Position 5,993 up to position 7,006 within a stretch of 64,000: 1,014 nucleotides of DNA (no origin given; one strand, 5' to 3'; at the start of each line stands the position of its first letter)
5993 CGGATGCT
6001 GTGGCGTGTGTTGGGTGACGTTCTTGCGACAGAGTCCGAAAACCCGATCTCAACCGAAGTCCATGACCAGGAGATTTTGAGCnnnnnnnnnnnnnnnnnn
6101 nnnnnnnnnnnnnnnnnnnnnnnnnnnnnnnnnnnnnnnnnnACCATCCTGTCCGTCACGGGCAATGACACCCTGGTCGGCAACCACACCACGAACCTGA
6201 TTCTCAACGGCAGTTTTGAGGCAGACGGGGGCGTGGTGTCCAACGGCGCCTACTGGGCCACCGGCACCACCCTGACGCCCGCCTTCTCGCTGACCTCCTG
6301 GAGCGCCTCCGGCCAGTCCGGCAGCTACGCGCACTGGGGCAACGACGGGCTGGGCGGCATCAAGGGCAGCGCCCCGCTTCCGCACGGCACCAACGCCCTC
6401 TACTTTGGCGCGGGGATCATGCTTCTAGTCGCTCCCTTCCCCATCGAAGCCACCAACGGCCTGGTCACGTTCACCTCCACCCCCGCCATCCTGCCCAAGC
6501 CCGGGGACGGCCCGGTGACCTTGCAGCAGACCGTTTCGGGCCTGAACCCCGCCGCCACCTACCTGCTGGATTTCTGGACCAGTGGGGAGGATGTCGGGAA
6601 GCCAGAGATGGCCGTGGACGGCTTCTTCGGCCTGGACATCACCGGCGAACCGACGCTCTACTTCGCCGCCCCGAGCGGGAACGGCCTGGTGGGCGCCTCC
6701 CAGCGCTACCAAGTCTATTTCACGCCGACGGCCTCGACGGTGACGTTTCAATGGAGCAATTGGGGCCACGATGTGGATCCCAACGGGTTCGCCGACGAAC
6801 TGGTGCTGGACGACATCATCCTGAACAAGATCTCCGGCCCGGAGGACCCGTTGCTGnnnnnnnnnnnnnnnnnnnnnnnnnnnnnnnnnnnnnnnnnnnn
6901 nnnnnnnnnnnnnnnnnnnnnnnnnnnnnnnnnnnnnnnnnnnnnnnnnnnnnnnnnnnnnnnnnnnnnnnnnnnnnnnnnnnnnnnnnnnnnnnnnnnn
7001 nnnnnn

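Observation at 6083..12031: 1982-aa secreted protein built from tandem jelly-roll plus Cys-rich modules, with a ~520-aa unassignable C-terminal region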

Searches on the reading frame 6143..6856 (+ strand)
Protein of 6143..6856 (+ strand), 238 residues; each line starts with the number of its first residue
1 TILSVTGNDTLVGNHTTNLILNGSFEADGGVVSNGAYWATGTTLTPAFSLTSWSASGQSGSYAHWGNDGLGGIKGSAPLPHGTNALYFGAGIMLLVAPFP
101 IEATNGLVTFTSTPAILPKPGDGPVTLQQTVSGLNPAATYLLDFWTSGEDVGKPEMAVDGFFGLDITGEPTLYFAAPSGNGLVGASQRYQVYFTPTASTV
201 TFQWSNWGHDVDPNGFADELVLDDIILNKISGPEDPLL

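Call 44: search_protein_families(library=pfam, proteins=[window:6143-6856:+], max_evalue=10)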
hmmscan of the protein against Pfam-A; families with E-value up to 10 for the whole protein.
seq(238 aa): 0 families

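Call 45: search_solved_structures(query=window:6143-6856:+, max_evalue=10)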
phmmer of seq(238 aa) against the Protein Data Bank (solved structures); distinct sequences matched with E-value up to 10: 0.
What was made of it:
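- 6143..6856 (+): N-terminal domain of about 238 aa (NGSFE ... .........). Fold not determined. Optional within the family. No Pfam or PDB hit (calls 44, 45).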
